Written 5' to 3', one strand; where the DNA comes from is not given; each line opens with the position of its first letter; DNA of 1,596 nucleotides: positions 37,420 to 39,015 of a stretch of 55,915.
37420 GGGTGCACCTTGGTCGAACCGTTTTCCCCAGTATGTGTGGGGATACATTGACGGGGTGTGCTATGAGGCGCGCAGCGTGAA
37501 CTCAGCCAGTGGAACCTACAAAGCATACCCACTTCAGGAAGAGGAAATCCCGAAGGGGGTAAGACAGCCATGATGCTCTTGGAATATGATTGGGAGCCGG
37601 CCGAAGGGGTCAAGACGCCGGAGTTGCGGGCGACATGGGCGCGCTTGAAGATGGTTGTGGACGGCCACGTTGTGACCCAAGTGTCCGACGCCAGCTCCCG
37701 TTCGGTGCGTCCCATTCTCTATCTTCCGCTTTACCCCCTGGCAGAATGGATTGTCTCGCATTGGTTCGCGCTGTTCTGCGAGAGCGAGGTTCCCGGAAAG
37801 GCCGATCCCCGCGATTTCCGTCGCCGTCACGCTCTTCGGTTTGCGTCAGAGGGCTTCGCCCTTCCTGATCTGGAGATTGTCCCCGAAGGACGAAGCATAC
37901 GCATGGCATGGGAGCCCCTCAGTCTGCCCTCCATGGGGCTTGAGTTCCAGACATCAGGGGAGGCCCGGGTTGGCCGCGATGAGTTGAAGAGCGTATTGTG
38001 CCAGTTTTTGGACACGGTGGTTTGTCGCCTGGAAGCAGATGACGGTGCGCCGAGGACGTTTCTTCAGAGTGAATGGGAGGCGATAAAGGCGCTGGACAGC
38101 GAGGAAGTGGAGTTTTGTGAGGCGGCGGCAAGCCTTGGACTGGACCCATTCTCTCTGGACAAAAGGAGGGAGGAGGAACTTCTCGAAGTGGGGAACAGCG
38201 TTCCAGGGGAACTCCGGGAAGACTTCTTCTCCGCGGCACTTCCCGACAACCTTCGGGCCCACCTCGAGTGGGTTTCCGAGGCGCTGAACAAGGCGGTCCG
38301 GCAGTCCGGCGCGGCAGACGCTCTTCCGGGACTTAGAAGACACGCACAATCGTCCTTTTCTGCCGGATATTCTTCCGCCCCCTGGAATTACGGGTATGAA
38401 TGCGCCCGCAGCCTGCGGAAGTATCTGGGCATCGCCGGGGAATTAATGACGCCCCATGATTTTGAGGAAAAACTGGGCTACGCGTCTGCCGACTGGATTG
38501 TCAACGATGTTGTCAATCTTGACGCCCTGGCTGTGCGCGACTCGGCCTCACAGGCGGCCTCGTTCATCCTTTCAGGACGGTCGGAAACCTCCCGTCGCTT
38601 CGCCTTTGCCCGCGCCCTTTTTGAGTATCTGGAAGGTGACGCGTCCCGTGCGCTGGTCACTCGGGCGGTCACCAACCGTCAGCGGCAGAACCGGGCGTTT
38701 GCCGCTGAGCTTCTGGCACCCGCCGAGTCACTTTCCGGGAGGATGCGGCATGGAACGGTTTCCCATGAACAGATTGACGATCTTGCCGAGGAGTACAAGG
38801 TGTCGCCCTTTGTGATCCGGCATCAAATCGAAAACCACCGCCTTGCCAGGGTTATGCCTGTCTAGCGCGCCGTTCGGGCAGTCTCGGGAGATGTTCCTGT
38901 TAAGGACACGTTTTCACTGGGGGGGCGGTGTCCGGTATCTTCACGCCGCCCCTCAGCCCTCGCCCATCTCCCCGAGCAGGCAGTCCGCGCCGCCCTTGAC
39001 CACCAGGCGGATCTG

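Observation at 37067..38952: Low-GC two-gene cassette: unknown small protein coupled to a 431-aa protein with an HExxH-less ImmA/IrrE domain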

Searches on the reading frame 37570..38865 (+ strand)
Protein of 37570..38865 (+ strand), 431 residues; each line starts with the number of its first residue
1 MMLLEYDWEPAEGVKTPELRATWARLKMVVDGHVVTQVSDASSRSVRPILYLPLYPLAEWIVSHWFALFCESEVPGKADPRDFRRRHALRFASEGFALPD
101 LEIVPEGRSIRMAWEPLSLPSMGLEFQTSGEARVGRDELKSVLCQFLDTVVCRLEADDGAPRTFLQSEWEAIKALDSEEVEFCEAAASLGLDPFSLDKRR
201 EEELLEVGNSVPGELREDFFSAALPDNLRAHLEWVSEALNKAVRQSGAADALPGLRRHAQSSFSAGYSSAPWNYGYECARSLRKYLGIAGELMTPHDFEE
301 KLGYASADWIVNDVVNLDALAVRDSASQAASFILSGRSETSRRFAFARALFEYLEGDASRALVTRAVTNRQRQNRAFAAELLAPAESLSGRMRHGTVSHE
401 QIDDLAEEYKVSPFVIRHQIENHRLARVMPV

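Call 3: search_protein_families(library=pfam, proteins=[window:37570-38865:+], max_evalue=1)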
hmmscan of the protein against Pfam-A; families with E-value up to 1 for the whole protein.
window:37570-38865:+ (431 aa): 1 family
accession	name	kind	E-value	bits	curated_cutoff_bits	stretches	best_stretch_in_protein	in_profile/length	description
PF06114.19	Peptidase_M78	-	0.00047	20.4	22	1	339-420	39-122/123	IrrE N-terminal-like domain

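Call 4: search_protein_families(library=padloc, proteins=[window:37570-38865:+], max_evalue=1)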
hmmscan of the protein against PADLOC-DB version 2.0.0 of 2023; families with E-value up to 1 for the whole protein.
window:37570-38865:+ (431 aa): 2 families
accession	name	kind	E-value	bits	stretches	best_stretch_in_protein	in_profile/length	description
PDLC04141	capP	-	0.00025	18.6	1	376-412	106-142/242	capP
PDLC03949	RmrA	-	0.0095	12.8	1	368-422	211-264/363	-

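Call 5: search_protein_families(library=ncbifam, proteins=[window:37570-38865:+], max_evalue=1)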
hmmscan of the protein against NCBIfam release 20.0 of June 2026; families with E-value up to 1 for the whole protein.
window:37570-38865:+ (431 aa): 0 families

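Call 6: find_homologous_proteins(query=window:37570-38865:+, max_evalue=0.001)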
Query window:37570-38865:+ (431 aa): 1061 proteins with E <= 0.001 among 8000 candidates; the best 120 are listed.
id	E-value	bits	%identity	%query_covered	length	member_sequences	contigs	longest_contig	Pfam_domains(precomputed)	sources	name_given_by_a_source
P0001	1.4e-285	965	100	100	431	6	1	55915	-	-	-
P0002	1.2e-142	494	54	100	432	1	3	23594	-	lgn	-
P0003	2.6e-137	476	52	98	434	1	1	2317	-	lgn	-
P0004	1.4e-120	421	47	99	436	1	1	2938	-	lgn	-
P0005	3.6e-104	367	44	98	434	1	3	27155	-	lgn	-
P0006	9.5e-97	343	43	98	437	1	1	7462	-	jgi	-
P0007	2.8e-96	341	42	99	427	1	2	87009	-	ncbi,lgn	ncbi:MAG: ImmA/IrrE family metallo-endopeptidase [Candidatus Hydrogenedentota bacterium]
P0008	1.1e-95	339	42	99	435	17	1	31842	-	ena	-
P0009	1.7e-95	339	43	99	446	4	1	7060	-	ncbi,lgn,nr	ncbi:MAG TPA: hypothetical protein VK399_03315 [Longimicrobiaceae bacterium]|nr:hypothetical protein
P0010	1.9e-94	335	42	99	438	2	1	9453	-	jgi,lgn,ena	-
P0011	2.3e-94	335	42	100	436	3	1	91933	PF06114.20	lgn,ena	-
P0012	2.4e-94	335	41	99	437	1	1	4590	PF06114.20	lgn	-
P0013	2.7e-94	335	43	99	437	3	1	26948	-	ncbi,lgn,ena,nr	ncbi:MAG TPA: ImmA/IrrE family metallo-endopeptidase [Thermoanaerobaculia bacterium]|nr:ImmA/IrrE fa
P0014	4.0e-94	334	42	99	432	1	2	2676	-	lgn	-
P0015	4.2e-94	334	42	99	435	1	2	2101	-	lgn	-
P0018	4.0e-93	331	42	99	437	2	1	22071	PF06114.20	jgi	jgi:hypothetical protein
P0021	1.5e-92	329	42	99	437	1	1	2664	PF06114.20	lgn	-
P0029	1.0e-90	323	39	100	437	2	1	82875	PF06114.20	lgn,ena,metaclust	metaclust:\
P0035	5.6e-90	320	41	100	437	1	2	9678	PF06114.20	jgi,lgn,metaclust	metaclust:\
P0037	6.5e-90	320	42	100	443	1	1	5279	PF06114.20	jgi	jgi:hypothetical protein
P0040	1.3e-89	319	42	98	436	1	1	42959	PF06114.20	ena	-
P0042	2.4e-89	318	41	100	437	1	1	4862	PF06114.20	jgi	-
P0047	2.0e-88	315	41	100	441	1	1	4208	PF06114.20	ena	-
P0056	1.8e-87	312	38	100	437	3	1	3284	PF06114.20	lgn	-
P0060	2.7e-87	311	38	99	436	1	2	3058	PF06114.20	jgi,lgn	-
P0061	2.8e-87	311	41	100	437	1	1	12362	PF06114.20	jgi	jgi:hypothetical protein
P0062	2.9e-87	311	41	99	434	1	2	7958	PF06114.20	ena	-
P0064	3.3e-87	311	40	99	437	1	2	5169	PF06114.20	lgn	-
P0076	1.1e-86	310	42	99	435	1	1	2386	PF06114.20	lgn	-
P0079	1.3e-86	309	38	99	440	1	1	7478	PF06114.20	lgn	-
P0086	4.4e-86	307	40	99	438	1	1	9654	PF06114.20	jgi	jgi:hypothetical protein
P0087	7.3e-86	307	42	99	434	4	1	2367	PF06114.20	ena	-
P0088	8.1e-86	307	41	98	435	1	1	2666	PF06114.20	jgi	jgi:IrrE N-terminal-like domain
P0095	2.6e-85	305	40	100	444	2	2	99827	PF06114.20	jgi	jgi:hypothetical protein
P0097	2.9e-85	305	40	99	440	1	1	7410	PF06114.20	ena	-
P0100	4.1e-85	304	40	99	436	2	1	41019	PF06114.20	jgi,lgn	jgi:hypothetical protein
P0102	6.1e-85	304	39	99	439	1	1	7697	PF06114.20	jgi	jgi:hypothetical protein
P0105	1.6e-84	302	39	99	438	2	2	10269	PF06114.20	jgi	jgi:hypothetical protein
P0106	1.7e-84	302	42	99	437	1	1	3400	PF06114.20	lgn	-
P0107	1.9e-84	302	40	100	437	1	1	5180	PF06114.20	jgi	jgi:hypothetical protein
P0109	3.4e-84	301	40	99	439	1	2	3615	PF06114.20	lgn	-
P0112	3.8e-84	301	41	99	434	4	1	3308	PF06114.20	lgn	-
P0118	1.1e-83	300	38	99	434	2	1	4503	PF06114.20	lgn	-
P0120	1.3e-83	299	38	99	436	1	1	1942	PF06114.20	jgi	jgi:hypothetical protein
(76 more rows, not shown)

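Call 11: find_related_loci(query=A1, collection=genome_contigs, flank=6000)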
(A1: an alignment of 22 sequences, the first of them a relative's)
Query A1 (431 aa) in genome_contigs; peptide patterns used: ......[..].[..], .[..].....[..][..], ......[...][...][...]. (x = any residue, [..] = any of these).
599 stretches matched a pattern (row limit reached: there are more); 329 encode a relative of the query (tblastn E <= 1e-3); the best 80 are kept; 80 distinct loci.
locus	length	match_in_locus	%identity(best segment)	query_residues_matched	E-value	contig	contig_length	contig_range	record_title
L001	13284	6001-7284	41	2-428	8e-90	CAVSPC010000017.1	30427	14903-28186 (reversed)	MAG: uncultured delta proteobacterium isolate MFD01299.bin.3.165 genome assembly, contig: contig_6690, whole genome shot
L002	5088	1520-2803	39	2-428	6e-86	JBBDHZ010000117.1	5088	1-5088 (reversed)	MAG: Candidatus Paceibacterota bacterium isolate LejiaA_56_15 Lejia_A_21564_length_5088_cov_8, whole genome shotgun sequ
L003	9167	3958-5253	39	2-429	6e-85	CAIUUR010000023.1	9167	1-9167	MAG: uncultured Geobacteraceae bacterium isolate VK3_bin-0517 genome assembly, contig: bin-0517:023/568, whole genome sh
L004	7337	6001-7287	38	4-429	1e-84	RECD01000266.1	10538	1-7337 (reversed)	MAG: Planctomycetaceae bacterium isolate DLM2.Bin10 NODE_9749_length_10538_cov_28.8645, whole genome shotgun sequence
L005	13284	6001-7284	40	4-429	4e-84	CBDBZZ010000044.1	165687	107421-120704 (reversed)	MAG: Bryobacterales bacterium isolate 74d63353-912c-4bc9-bbc2-a65f7fa8b3d4 genome assembly, contig: contig_44, whole gen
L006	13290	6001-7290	39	4-428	1e-83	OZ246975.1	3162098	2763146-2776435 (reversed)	MAG: Rhodothermales bacterium isolate 8fe74e33-5909-4c33-ba6b-a037c2d2266a genome assembly, chromosome: 1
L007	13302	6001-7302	37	2-428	2e-83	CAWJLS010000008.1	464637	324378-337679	MAG: uncultured Acidobacteriota bacterium isolate MFD05684.bin.3.171 genome assembly, contig: contig_36636, whole genome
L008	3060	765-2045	38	4-429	1e-84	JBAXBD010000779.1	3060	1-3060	MAG: Schlesneria sp. isolate ELA158 MAG158_779, whole genome shotgun sequence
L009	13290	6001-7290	38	4-428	2e-83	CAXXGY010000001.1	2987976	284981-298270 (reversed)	MAG: Dehalococcoidia bacterium isolate ef083763-748f-45eb-9ac4-f22ebc1e21af genome assembly, contig: contig_1, whole gen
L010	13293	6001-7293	41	1-429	6e-83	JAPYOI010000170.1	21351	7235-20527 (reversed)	MAG: Candidatus Poriferisodalis multihospitum isolate m_rhlh10 Seq170, whole genome shotgun sequence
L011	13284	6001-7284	38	4-428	3e-82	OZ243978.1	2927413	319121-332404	MAG: Dehalococcoidia bacterium isolate 7f999ff8-d283-48c4-a118-127608cdb325 genome assembly, chromosome: 1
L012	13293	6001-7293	41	1-429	9e-82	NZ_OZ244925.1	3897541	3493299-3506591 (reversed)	MAG: Candidatus Poriferisodalis sp. isolate d42d1f9b-a66b-4d33-9477-cfa42e4046ee chromosome 1, complete sequence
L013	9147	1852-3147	38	6-428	5e-81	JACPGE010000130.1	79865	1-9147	MAG: Candidatus Hydrogenedentota bacterium isolate NC_groundwater_379_Ag_B-0.1um_61_26 GD18-4_B1_scaffold_2158212, whole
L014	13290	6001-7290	39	4-428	8e-81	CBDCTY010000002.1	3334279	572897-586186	MAG: Dehalococcoidia bacterium isolate 8d763e54-a689-437c-9121-06e6f54ce659 genome assembly, contig: contig_2, whole gen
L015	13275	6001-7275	38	2-428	9e-81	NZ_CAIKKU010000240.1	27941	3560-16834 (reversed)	MAG: uncultured Thiodictyon sp. isolate Loclat_bin-12166, whole genome shotgun sequence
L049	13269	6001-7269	37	4-426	1e-70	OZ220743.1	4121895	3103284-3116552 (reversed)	MAG: Acidimicrobiales bacterium isolate dadfcd55-464f-4f03-9875-fa0eca1464b2 genome assembly, chromosome: 1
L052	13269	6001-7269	37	4-426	1e-70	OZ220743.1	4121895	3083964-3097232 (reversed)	MAG: Acidimicrobiales bacterium isolate dadfcd55-464f-4f03-9875-fa0eca1464b2 genome assembly, chromosome: 1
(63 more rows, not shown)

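Call 22: search_solved_structures(query=A1, max_evalue=1, show_alignments=4)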
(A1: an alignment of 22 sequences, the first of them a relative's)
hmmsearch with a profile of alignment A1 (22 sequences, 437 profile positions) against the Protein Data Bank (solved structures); distinct sequences matched with E-value up to 1: 0.

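Call 29: search_protein_families(library=pfam, alignment_id=A4, max_evalue=0.01)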
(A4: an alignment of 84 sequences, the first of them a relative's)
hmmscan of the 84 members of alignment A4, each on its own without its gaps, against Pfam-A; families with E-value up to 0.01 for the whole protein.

A. member 1, P0001 (431 aa): 1 family
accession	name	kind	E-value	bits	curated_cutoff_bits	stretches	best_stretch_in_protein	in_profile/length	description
PF06114.19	Peptidase_M78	-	0.00047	20.4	22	1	339-420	39-122/123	IrrE N-terminal-like domain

B. families by the number of members that match (of 84 scanned): 7 families
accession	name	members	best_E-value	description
PF06114.19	Peptidase_M78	72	3.5e-08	IrrE N-terminal-like domain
PF16914.10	TetR_C_12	2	0.0037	Bacterial transcriptional repressor C-terminal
PF08028.16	Acyl-CoA_dh_2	1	0.00035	Acyl-CoA dehydrogenase, C-terminal domain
PF00392.27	GntR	1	0.0013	Bacterial regulatory proteins, gntR family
PF18725.6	HEPN_SAV2148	1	0.003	SAV2148-like HEPN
PF13801.11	Metal_resist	1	0.0056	Heavy-metal resistance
PF11829.13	DUF3349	1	0.0058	Protein of unknown function (DUF3349)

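Call 30: find_encoding_contigs(protein=P0002, flank=8000, max_places=3)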
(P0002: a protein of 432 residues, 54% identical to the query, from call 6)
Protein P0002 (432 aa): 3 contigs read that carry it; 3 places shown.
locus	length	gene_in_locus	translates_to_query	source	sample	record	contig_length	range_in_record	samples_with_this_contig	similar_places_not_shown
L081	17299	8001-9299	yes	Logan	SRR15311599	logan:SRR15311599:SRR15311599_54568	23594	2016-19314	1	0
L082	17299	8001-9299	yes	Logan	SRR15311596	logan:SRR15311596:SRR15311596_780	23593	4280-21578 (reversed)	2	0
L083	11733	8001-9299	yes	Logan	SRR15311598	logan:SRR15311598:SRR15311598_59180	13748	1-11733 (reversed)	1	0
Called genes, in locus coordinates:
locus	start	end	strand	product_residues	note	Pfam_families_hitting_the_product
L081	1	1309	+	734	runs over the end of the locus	PF01804:Penicil_amidase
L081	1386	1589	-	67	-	-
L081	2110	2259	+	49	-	PF19451:DUF5989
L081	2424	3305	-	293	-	PF00406:ADK, PF13207:AAA_17, PF05191:ADK_lid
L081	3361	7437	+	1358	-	PF13385:Laminin_G_3 (weak), PF07944:Beta-AFase-like_GH127_cat, PF20736:Glyco_hydro127M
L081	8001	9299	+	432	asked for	-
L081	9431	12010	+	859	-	PF16126:DUF4838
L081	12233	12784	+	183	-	PF00258:Flavodoxin_1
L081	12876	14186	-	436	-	PF27526:XylA2_C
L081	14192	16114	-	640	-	PF00657:Lipase_GDSL, PF13472:Lipase_GDSL_2, PF06439:3keto-disac_hyd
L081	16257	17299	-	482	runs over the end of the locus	PF07995:GSDH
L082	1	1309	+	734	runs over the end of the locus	PF01804:Penicil_amidase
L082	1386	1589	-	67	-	-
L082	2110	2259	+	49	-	PF19451:DUF5989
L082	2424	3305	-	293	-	PF00406:ADK, PF13207:AAA_17, PF05191:ADK_lid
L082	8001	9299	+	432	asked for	-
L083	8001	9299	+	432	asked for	-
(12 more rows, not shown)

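Call 38: predict_structure(alignment_id=A4)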
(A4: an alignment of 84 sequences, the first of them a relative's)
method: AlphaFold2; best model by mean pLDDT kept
length: 431 residues; sequences in the alignment: 84
mean_pLDDT: 95.7   pTM: 0.92
mean pLDDT of the five models: 95.7, 95.0, 94.9, 94.9, 94.5
residues with pLDDT >= 90: 406; 70-90: 22; 50-70: 3; < 50: 0
segments of 3 or more residues with pLDDT < 50: none
pLDDT, mean of each block of 10 residues (from residue 1): 96 94 98 98 97 98 98 95 97 95 97 98 97 97 98 92 97 98 98 97 98 97 96 97 85 96 82 96 95 95 95 91 95 95 98 96 97 98 97 93 98 97 95 82
secondary structure, 60 per line:
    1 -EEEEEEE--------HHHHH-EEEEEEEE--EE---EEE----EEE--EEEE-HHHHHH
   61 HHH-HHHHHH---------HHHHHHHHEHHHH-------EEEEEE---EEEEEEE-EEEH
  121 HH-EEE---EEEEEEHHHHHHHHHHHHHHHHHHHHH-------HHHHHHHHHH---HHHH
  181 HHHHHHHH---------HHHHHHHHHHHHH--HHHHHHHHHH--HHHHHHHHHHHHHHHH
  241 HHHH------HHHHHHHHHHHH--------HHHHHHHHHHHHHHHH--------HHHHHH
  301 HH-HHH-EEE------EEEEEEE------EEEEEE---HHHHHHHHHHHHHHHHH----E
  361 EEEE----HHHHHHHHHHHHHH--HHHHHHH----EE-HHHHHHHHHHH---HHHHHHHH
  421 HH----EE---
elements in order: E2-8 H17-21 E23-30 E38-40 E45-47 E50-53 H55-63 H65-70 H80-87 H89-92 E100-105 E109-115 E117-119 E124-126 E130-135 H136-156 H164-173 H177-188 H198-210 H213-222 H225-244 H251-262 H271-286 H295-302 E308-310 E317-323 E330-335 H339-355 E360-364 H369-382 H385-391 H399-409 H413-422

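Call 41: fold_search(model_id=the predicted structure, library=pdb)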
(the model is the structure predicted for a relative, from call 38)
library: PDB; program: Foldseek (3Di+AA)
matches with E <= 10: 240; with E <= 0.001: 1
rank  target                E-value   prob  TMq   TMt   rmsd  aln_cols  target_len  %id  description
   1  7t5t                  3.4e-04  1.00  0.28  0.42   4.9       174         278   13  Structure of Thauera sp. K11 CapP (released 2022-09-14)
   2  5ffp_A                2.5e-02  0.98  0.20  0.47   8.4       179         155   13  Crystal structure of CdiI from Burkholderia dolosa AUO158 (released 2016-01-20)
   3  6cz6_D                5.0e-02  0.93  0.19  0.24  13.5       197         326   14  Mycobacterium tuberculosis transcriptional regulator (released 2019-04-17)
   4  6cyy_A                5.8e-02  0.98  0.23  0.29   9.3       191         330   14  Mycobacterium tuberculosis transcriptional regulator (released 2019-04-17)
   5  4b2t_e                7.1e-02  0.10  0.11  0.11  22.8       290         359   15  The crystal structures of the eukaryotic chaperonin CCT reveal its functional partitioning (released 2013-03-20)
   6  3dti                  8.6e-02  0.92  0.21  0.34   6.3       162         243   18  Crystal structure of the IRRE protein, a central regulator of DNA damage repair in deinococcaceae (released 2009-02-10)
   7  6cz6_A                1.0e-01  0.91  0.22  0.27   9.8       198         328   13  Mycobacterium tuberculosis transcriptional regulator (released 2019-04-17)
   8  8sln_A                1.4e-01  0.93  0.22  0.36   5.8       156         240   17  Crystal structure of Deinococcus geothermalis PprI complexed with ssDNA (released 2024-03-13)
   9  3dte                  2.1e-01  0.87  0.23  0.36   6.1       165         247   18  Crystal structure of the IRRE protein, a central regulator of DNA damage repair in deinococcaceae (released 2009-02-10)
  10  3c7n_B                2.1e-01  0.08  0.10  0.08  22.0       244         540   14  Structure of the Hsp110:Hsc70 Nucleotide Exchange Complex (released 2008-05-27)
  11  6cz6_C                3.1e-01  0.84  0.23  0.30  10.0       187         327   13  Mycobacterium tuberculosis transcriptional regulator (released 2019-04-17)
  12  6d2s                  3.3e-01  0.57  0.18  0.27  14.0       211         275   14  Mycobacterium tuberculosis transcriptional regulator (released 2019-04-17)
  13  4ani_C                3.8e-01  0.14  0.11  0.10  18.1       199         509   12  Structural basis for the intermolecular communication between DnaK and GrpE in the DnaK chaperone system from Geobacil (released 2012-05-23)
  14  2qwp_A                4.9e-01  0.06  0.09  0.09  22.8       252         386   14  Crystal structure of disulfide-bond-crosslinked complex of bovine hsc70 (1-394aa)R171C and bovine Auxilin (810-910aa)D (released 2007-12-18)
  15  3gdq                  5.6e-01  0.06  0.09  0.10  22.4       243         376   13  Crystal structure of the human 70kDa heat shock protein 1-like ATPase domain in complex with ADP and inorganic phosphate (released 2009-04-14)
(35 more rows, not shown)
